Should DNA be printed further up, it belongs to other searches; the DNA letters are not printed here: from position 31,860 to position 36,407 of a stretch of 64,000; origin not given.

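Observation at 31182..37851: Surface-protein cluster: leader-like small ORF, Flg_new lipoprotein, 1415-aa lipase-LRR-collagen-like mosaic, Big_2 protein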

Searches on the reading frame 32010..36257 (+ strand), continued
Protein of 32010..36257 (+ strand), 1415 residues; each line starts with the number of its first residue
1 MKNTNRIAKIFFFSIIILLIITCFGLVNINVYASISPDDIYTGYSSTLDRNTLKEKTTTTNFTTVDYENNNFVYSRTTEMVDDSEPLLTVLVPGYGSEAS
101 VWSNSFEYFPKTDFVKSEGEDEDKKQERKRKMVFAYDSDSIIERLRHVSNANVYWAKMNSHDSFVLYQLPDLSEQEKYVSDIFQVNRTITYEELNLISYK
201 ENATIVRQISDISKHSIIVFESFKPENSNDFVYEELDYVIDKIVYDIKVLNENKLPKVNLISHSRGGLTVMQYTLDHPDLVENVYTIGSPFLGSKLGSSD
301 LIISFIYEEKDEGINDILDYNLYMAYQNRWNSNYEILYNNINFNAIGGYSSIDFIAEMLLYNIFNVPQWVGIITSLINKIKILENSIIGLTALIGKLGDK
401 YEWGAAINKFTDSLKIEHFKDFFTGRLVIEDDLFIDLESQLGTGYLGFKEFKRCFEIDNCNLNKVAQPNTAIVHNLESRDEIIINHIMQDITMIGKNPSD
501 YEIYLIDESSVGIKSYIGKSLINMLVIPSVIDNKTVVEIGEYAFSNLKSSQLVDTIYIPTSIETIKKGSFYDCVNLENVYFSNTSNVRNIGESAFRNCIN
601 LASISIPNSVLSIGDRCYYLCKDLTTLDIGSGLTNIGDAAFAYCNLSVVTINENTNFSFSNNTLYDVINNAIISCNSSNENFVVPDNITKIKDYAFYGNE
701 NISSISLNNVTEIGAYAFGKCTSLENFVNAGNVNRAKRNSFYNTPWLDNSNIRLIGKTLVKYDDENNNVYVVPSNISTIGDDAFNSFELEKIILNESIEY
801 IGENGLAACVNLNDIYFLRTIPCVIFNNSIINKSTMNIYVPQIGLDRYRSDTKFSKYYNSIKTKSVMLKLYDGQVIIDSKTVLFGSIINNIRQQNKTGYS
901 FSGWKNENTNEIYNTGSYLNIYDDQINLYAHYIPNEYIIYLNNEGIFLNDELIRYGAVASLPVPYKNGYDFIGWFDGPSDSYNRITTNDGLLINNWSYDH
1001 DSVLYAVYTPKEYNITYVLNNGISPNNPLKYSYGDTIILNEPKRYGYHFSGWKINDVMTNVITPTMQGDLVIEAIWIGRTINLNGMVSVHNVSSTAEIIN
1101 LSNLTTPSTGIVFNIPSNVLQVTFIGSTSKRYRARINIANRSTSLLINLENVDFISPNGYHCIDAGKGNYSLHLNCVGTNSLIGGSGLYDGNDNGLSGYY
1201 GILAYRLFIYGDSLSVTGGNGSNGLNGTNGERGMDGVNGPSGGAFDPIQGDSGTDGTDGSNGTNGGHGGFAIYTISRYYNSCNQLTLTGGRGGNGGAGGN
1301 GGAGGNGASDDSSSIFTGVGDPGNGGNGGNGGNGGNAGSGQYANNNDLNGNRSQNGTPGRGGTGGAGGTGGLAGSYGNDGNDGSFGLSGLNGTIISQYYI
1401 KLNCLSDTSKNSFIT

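Call 9: find_homologous_proteins(query=window:32010-36257:+)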
Query window:32010-36257:+ (1415 aa): 166 proteins with E <= 0.001 among 8000 candidates; the best 120 are listed.
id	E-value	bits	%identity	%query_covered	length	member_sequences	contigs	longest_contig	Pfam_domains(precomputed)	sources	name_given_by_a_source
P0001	0.0e+0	1368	49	98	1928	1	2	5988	PF09479.17,PF13306.13,PF26182.1,PF00561.27,PF02368.25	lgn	-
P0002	1.5e-259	883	39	100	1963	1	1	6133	PF09479.17,PF13306.13,PF00561.27,PF02368.25,PF13855.13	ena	-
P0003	1.1e-201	691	45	57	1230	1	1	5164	PF13306.13,PF00561.27,PF13855.13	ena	-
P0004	3.3e-197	676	42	58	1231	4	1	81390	PF13306.13,PF00561.27,PF13855.13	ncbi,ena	-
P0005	2.5e-167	577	33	80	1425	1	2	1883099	PF09479.17,PF13306.13,PF00561.27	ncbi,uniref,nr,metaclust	ncbi:alpha/beta fold hydrolase [Haploplasma axanthum]|uniref:Alpha/beta hydrolase fold n=1 Tax=Haplo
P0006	4.6e-159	550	32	93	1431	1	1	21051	PF09479.17,PF13306.13,PF00561.27,PF13855.13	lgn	-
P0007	1.2e-146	509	32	93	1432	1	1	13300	PF09479.17,PF13306.13,PF00561.27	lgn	-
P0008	2.5e-145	504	36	65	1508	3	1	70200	PF09479.17,PF13306.13,PF13855.13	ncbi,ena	-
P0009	2.9e-142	494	35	69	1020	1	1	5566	PF09479.17,PF13306.13,PF00561.27,PF13855.13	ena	-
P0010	5.8e-134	467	36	61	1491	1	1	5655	PF09479.17,PF13306.13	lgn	-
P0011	6.5e-133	463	36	60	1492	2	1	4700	PF13306.13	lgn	-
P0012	3.5e-132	461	31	92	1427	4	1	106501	PF09479.17,PF13306.13,PF00561.27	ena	-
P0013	2.0e-123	432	35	61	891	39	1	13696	PF13306.13,PF00561.27,PF13855.13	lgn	-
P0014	5.2e-123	430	30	73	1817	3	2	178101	PF09479.17,PF13306.13,PF18998.7,PF07581.18,PF13855.13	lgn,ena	-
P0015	9.6e-120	419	40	46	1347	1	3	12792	PF13306.13,PF00561.27,PF13855.13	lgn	-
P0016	7.8e-114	400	33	66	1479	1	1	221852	PF09479.17,PF13306.13,PF13855.13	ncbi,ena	-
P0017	1.2e-113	399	31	76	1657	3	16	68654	PF09479.17,PF13306.13,PF00561.27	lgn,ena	-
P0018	9.3e-113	396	29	76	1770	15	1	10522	PF09479.17,PF13306.13,PF00561.27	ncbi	-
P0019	1.1e-112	396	29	76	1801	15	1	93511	PF09479.17,PF13306.13,PF18998.7,PF00561.27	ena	-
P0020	3.8e-110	388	30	73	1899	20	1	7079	PF09479.17,PF13306.13,PF00561.27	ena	-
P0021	1.1e-109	386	32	67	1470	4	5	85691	PF09479.17,PF13306.13,PF13855.13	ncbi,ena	-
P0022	2.3e-108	382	30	65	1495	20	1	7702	PF09479.17,PF13306.13,PF18998.7,PF07581.18,PF00561.27,PF13855.13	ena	-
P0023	2.4e-108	382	30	74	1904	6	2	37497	PF09479.17,PF13306.13,PF00561.27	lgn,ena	-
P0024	5.7e-108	380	30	76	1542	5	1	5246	PF09479.17,PF13306.13,PF18998.7,PF00561.27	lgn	-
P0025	7.6e-108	380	31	69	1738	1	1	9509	PF09479.17,PF13306.13,PF00561.27,PF13855.13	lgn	-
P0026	1.0e-107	380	29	76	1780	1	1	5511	PF09479.17,PF13306.13,PF00561.27,PF13855.13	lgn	-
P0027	1.4e-107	379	33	59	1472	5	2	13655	PF13306.13,PF13855.13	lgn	-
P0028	5.5e-107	377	32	57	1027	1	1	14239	PF13306.13,PF00561.27,PF13855.13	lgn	-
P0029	2.0e-106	375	29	76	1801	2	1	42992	PF09479.17,PF13306.13,PF00561.27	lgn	-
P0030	5.2e-106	374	36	25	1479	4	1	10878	PF09479.17,PF13306.13,PF13855.13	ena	-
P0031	6.0e-106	374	31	74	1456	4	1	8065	PF09479.17,PF13306.13,PF00561.27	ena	-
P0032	3.6e-104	368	29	89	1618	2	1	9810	PF13306.13,PF00561.27,PF13855.13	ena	-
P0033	7.4e-104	367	35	52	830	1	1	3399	PF13306.13,PF00561.27,PF13855.13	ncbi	-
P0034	8.4e-104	367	29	74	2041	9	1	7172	PF09479.17,PF13306.13,PF00561.27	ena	-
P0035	2.8e-103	365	35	54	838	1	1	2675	PF13306.13,PF00561.27,PF13855.13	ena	-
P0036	2.9e-103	365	30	73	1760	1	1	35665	PF09479.17,PF13306.13,PF00561.27,PF13855.13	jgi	jgi:uncharacterized repeat protein (TIGR02543 family)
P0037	2.5e-102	362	31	83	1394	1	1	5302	PF13306.13,PF00561.27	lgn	-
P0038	2.0e-100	355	32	19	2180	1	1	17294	PF18439.8,PF02148.26,PF13306.13,PF06467.21,PF00404.25,PF05725.19,PF26435.2,PF13855.13,PF20085.6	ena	-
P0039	2.4e-100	355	29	74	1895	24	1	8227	PF09479.17,PF13306.13,PF00561.27,PF13855.13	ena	-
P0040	3.7e-99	351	29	68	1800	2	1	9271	PF09479.17,PF13306.13,PF00561.27,PF13855.13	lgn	-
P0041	2.3e-98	349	29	74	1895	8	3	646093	PF09479.17,PF13306.13,PF00561.27,PF13855.13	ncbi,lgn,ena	-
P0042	3.9e-98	348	29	71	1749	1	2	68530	PF09479.17,PF13306.13,PF00561.27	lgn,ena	-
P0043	6.3e-97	344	28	75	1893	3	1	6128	PF09479.17,PF13306.13,PF18998.7,PF07581.18,PF00561.27,PF13855.13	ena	-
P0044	3.1e-90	322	32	20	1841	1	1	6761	PF19553.5,PF18439.8,PF02148.26,PF13306.13,PF05725.19,PF13855.13,PF06467.21,PF00404.25,PF26435.2,PF12799.14,PF20085.6,PF23952.2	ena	-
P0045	3.8e-90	321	30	20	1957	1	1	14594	PF13306.13,PF00404.25,PF05725.19,PF12799.14,PF13855.13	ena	-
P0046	5.8e-87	311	29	73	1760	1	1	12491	PF09479.17,PF13306.13,PF12799.14,PF00561.27,PF13855.13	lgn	-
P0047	1.3e-86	310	30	21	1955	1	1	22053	PF19553.5,PF18439.8,PF02148.26,PF13306.13,PF05725.19,PF13855.13,PF13248.12,PF06467.21,PF00404.25,PF26435.2,PF12799.14,PF20085.6,PF23952.2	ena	-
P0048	2.0e-86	309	36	14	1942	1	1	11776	PF13306.13,PF06467.21,PF00404.25,PF05725.19,PF26435.2,PF12799.14,PF23145.2,PF13855.13,PF20085.6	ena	-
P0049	2.0e-86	309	35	14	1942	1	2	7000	PF13306.13,PF06467.21,PF00404.25,PF05725.19,PF26435.2,PF12799.14,PF23145.2,PF13855.13,PF20085.6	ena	-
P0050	2.2e-86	309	36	14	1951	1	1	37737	PF13306.13,PF06467.21,PF00404.25,PF05725.19,PF26435.2,PF12799.14,PF23145.2,PF13855.13,PF20085.6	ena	-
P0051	2.6e-86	309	29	20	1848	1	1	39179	PF18439.8,PF02148.26,PF13306.13,PF00404.25,PF26435.2,PF12799.14,PF13855.13,PF13248.12,PF20085.6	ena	-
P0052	2.7e-86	309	29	20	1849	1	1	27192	PF18439.8,PF02148.26,PF13306.13,PF00404.25,PF26435.2,PF12799.14,PF13855.13,PF13248.12,PF20085.6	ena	-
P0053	5.5e-86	308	35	14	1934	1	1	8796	PF13306.13,PF06467.21,PF00404.25,PF05725.19,PF26435.2,PF12799.14,PF23145.2,PF13855.13,PF20085.6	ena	-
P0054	6.0e-86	308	36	14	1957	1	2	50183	PF13306.13,PF06467.21,PF00404.25,PF05725.19,PF26435.2,PF12799.14,PF23145.2,PF13855.13,PF20085.6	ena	-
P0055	9.2e-86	307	36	14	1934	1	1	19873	PF13306.13,PF06467.21,PF00404.25,PF05725.19,PF26435.2,PF12799.14,PF23145.2,PF13855.13,PF20085.6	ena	-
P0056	1.7e-84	303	35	14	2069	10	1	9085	PF18439.8,PF02148.26,PF13306.13,PF05725.19,PF13855.13,PF13248.12,PF06467.21,PF00404.25,PF26435.2,PF12799.14,PF20085.6,PF23952.2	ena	-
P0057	1.7e-84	303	28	74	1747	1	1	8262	PF09479.17,PF13306.13,PF18998.7,PF00561.27,PF13855.13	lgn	-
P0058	1.9e-84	303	36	14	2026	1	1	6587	PF18439.8,PF02148.26,PF13306.13,PF06467.21,PF00404.25,PF05725.19,PF26435.2,PF12799.14,PF13855.13,PF13248.12,PF20085.6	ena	-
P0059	7.8e-84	301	25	50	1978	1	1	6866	PF09479.17,PF13306.13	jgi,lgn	jgi:uncharacterized repeat protein (TIGR02543 family)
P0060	2.2e-81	292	32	52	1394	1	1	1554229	PF09479.17,PF13306.13,PF00561.27,PF13855.13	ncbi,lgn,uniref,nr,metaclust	ncbi:hypothetical protein BN85403520 [Alteracholeplasma palmae J233]|uniref:AB hydrolase-1 domain-co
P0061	2.0e-80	289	28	72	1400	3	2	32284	PF09479.17,PF13306.13,PF00561.27,PF13855.13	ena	-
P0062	1.8e-79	286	31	22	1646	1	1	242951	PF13306.13,PF13855.13,PF23952.2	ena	-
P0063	3.7e-79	285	33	47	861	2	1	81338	PF13306.13,PF12799.14,PF00561.27,PF13855.13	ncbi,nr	ncbi:MAG: alpha/beta fold hydrolase [Clostridiales bacterium]|nr:alpha/beta fold hydrolase [Clostrid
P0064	2.5e-78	282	33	14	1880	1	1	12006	PF18439.8,PF02148.26,PF13306.13,PF00404.25,PF26435.2,PF12799.14,PF19108.6,PF13855.13,PF20085.6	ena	-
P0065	4.6e-78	281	31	15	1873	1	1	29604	PF13306.13,PF06467.21,PF00404.25,PF05725.19,PF26435.2,PF12799.14,PF23145.2,PF13855.13,PF20085.6,PF23952.2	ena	-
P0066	2.7e-77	279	34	15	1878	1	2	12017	PF13306.13,PF00404.25,PF26435.2,PF12799.14,PF13855.13,PF20097.5,PF13248.12,PF20085.6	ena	-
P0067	7.6e-77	277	26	74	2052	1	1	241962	PF09479.17,PF13306.13,PF13855.13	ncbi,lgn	-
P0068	8.5e-77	277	33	16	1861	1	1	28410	PF18439.8,PF21664.3,PF02148.26,PF13306.13,PF00404.25,PF26435.2,PF13855.13,PF20097.5,PF13248.12,PF20085.6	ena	-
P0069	1.2e-76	277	29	75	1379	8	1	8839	PF09479.17,PF13306.13,PF00561.27,PF13855.13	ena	-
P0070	1.6e-76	276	29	72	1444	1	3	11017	PF13306.13,PF00561.27,PF13855.13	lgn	-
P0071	1.9e-76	276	39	9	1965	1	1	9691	PF19553.5,PF18439.8,PF02148.26,PF13306.13,PF05725.19,PF13855.13,PF13248.12,PF06467.21,PF00404.25,PF26435.2,PF12799.14,PF20085.6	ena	-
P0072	4.0e-76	275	31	16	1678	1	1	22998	PF02148.26,PF13306.13,PF00404.25,PF26435.2,PF12799.14,PF13855.13,PF20085.6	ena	-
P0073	5.6e-76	274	28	76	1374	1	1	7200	PF13306.13,PF00561.27,PF13855.13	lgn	-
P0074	1.1e-75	274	29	61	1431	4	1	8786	PF09479.17,PF13306.13,PF00561.27,PF13855.13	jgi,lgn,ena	-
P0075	1.4e-74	270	29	61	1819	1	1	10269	PF09479.17,PF13306.13,PF14200.13,PF00561.27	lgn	-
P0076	2.4e-74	269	29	20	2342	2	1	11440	PF13306.13,PF00404.25,PF12799.14,PF13855.13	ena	-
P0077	6.5e-74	268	27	63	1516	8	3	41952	PF09479.17,PF13306.13,PF00561.27,PF13855.13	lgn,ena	-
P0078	8.0e-74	267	34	15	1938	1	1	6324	PF02148.26,PF13306.13,PF17919.8,PF06467.21,PF00404.25,PF05725.19,PF26435.2,PF12799.14,PF13855.13,PF20097.5,PF20085.6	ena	-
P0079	1.3e-73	267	36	14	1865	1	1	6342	PF18439.8,PF02148.26,PF13306.13,PF00404.25,PF05725.19,PF26435.2,PF12799.14,PF19108.6,PF13855.13,PF13248.12,PF20085.6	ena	-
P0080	2.2e-73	266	33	16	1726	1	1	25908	PF02148.26,PF13306.13,PF06467.21,PF00404.25,PF05725.19,PF26435.2,PF13855.13,PF20085.6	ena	-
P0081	5.4e-72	261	36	14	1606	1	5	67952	PF13306.13,PF00404.25,PF26435.2,PF12799.14,PF13855.13,PF20085.6,PF23952.2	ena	-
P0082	5.4e-72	261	36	14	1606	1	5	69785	PF13306.13,PF00404.25,PF26435.2,PF12799.14,PF13855.13,PF20085.6,PF23952.2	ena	-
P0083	9.5e-72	260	27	76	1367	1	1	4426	PF13306.13,PF00561.27,PF13855.13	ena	-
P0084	1.8e-71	260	36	14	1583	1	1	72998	PF18439.8,PF13306.13,PF00404.25,PF26435.2,PF12799.14,PF13855.13,PF20085.6,PF23952.2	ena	-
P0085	7.0e-71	258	33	15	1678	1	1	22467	PF02148.26,PF13306.13,PF00404.25,PF05725.19,PF26435.2,PF12799.14,PF13855.13,PF20085.6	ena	-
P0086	8.2e-71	257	28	76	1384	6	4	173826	PF09479.17,PF13306.13,PF00561.27,PF13855.13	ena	-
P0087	1.2e-70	257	30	20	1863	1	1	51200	PF18439.8,PF02148.26,PF13306.13,PF05725.19,PF13855.13,PF13248.12,PF06467.21,PF00404.25,PF26435.2,PF12799.14,PF20085.6,PF23952.2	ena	-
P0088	3.2e-70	255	31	53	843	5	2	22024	PF13306.13,PF00561.27,PF13855.13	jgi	-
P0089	6.8e-70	254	28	77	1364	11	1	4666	PF09479.17,PF13306.13,PF00561.27,PF13855.13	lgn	-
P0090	3.2e-69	252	31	16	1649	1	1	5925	PF13306.13,PF17919.8,PF00404.25,PF26435.2,PF12799.14,PF13855.13,PF20085.6,PF23952.2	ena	-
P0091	1.1e-68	250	26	74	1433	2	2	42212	PF09479.17,PF13306.13,PF00561.27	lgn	-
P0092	1.4e-68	250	33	18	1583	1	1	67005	PF18439.8,PF13306.13,PF00404.25,PF26435.2,PF12799.14,PF13855.13,PF20085.6,PF23952.2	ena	-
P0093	3.5e-68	249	25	87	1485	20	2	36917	PF13306.13,PF00561.27,PF13855.13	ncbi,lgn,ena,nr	ncbi:MAG: alpha/beta fold hydrolase [Clostridia bacterium]|nr:alpha/beta fold hydrolase [Clostridia 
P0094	6.6e-68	248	29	52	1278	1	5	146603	PF13306.13,PF00561.27,PF13855.13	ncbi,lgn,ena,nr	ncbi:MAG: alpha/beta fold hydrolase [Clostridia bacterium]|nr:alpha/beta fold hydrolase [Clostridia 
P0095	7.7e-67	244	36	14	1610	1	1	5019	PF13306.13,PF00404.25,PF26435.2,PF12799.14,PF13855.13,PF20085.6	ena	-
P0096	1.4e-66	243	28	21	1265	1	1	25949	PF13306.13,PF12799.14,PF13855.13,PF28505.1,PF23952.2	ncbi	-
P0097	2.5e-66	243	29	58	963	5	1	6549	PF13306.13,PF00561.27,PF13855.13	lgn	-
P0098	6.6e-66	241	31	16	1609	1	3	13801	PF02148.26,PF13306.13,PF00404.25,PF26435.2,PF12799.14,PF13855.13,PF20085.6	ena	-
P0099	1.9e-65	240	36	14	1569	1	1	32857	PF18439.8,PF13306.13,PF00404.25,PF26435.2,PF12799.14,PF13855.13,PF20085.6,PF23952.2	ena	-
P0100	2.1e-65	239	31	16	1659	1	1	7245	PF02148.26,PF13306.13,PF17919.8,PF06467.21,PF00404.25,PF26435.2,PF12799.14,PF13855.13,PF20085.6,PF23952.2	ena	-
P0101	1.3e-64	237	29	59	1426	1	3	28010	PF09479.17,PF13306.13,PF00561.27,PF13855.13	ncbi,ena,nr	ncbi:MAG: alpha/beta fold hydrolase [Clostridia bacterium]|nr:alpha/beta fold hydrolase [Clostridia 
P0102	1.5e-64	237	27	75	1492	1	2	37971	PF09479.17,PF13306.13,PF00561.27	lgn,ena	-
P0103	1.3e-63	234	30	16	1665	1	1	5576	PF02148.26,PF13306.13,PF06467.21,PF00404.25,PF26435.2,PF12799.14,PF13855.13,PF20085.6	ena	-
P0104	1.3e-63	234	27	75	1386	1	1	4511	PF09479.17,PF13306.13,PF12799.14,PF00561.27,PF13855.13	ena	-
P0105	3.7e-63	232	35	23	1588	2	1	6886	PF13306.13,PF00561.27,PF13855.13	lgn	-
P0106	3.9e-63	232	29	52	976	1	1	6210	PF13306.13,PF00561.27,PF13855.13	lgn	-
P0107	2.0e-62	230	31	16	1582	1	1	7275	PF02148.26,PF13306.13,PF17919.8,PF06467.21,PF00404.25,PF26435.2,PF12799.14,PF13855.13,PF20085.6,PF23952.2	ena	-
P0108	5.3e-62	228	34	15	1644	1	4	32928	PF18439.8,PF11682.14,PF02148.26,PF13306.13,PF17919.8,PF06467.21,PF00404.25,PF26435.2,PF12799.14,PF13855.13,PF20085.6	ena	-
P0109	5.7e-62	228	35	14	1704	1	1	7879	PF18439.8,PF02148.26,PF13306.13,PF13855.13,PF13248.12,PF06467.21,PF00404.25,PF26435.2,PF12799.14,PF20097.5,PF20085.6,PF23952.2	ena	-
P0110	6.4e-62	228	36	14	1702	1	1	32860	PF18439.8,PF02148.26,PF13306.13,PF06467.21,PF00404.25,PF26435.2,PF12799.14,PF13855.13,PF13248.12,PF20085.6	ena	-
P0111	6.6e-62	228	34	15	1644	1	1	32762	PF18439.8,PF11682.14,PF02148.26,PF13306.13,PF17919.8,PF06467.21,PF00404.25,PF26435.2,PF12799.14,PF13855.13,PF20085.6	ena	-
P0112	2.2e-61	226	34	15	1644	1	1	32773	PF18439.8,PF11682.14,PF02148.26,PF13306.13,PF17919.8,PF06467.21,PF00404.25,PF26435.2,PF12799.14,PF13855.13,PF20085.6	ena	-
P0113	9.6e-61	224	33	18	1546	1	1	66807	PF18439.8,PF13306.13,PF00404.25,PF26435.2,PF12799.14,PF13855.13,PF20085.6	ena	-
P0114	2.1e-60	223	34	15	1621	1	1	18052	PF18439.8,PF11682.14,PF02148.26,PF13306.13,PF17919.8,PF06467.21,PF00404.25,PF26435.2,PF12799.14,PF13855.13,PF20085.6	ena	-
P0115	2.8e-60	222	34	15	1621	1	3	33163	PF18439.8,PF11682.14,PF02148.26,PF13306.13,PF17919.8,PF06467.21,PF00404.25,PF26435.2,PF12799.14,PF13855.13,PF20085.6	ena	-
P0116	6.7e-60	221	34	15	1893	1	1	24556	PF13306.13,PF17919.8,PF00404.25,PF13855.13,PF20085.6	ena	-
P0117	9.4e-60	221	35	23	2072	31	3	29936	PF13306.13,PF00561.27,PF13855.13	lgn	-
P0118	1.0e-58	217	27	20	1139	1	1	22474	PF13306.13,PF00404.25,PF12799.14,PF13855.13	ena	-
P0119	1.7e-57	213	36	11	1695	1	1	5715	PF18439.8,PF02148.26,PF13306.13,PF06467.21,PF00404.25,PF26435.2,PF12799.14,PF13855.13,PF20097.5,PF13248.12,PF20085.6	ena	-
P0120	3.5e-57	212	26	57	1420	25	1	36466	PF13306.13,PF00561.27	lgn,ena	-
